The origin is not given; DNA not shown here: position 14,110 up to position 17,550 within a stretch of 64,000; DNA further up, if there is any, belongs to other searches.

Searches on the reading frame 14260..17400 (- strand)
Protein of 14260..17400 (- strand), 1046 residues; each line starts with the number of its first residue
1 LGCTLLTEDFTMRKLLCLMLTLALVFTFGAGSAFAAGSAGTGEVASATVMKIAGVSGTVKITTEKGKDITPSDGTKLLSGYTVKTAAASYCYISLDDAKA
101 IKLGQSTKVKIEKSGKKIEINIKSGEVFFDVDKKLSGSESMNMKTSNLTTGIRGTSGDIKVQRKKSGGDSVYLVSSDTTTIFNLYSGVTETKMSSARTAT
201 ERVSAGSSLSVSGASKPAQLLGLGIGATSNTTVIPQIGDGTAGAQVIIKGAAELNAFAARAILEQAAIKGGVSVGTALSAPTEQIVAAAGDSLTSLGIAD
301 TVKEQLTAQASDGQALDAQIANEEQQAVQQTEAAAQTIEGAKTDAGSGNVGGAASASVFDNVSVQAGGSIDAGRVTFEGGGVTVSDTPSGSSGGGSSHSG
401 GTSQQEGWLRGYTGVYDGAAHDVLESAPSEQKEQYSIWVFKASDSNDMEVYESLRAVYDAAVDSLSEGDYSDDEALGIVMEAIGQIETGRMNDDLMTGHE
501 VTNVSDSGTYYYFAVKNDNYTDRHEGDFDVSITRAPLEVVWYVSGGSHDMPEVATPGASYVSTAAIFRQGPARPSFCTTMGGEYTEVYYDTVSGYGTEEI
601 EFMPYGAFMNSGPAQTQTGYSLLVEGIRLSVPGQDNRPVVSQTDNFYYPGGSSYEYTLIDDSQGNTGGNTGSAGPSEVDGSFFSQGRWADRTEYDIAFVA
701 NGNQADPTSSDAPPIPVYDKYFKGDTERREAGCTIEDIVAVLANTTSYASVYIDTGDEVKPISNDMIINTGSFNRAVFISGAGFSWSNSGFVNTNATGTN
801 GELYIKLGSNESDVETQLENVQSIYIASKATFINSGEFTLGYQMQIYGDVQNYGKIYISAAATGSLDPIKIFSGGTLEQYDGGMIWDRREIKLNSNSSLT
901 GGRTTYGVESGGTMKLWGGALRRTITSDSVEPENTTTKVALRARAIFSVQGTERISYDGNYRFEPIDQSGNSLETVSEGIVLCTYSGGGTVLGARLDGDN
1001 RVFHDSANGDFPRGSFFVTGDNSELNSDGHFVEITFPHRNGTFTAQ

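Call 80: search_protein_families(library=pfam, proteins=[window:14260-17400:-])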
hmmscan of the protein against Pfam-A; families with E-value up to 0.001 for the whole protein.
window:14260-17400:- (1046 aa): 1 family
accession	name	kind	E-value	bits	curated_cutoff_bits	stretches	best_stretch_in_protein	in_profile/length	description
PF04773.18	FecR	-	6.9e-10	39.7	24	1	82-164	2-85/97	FecR protein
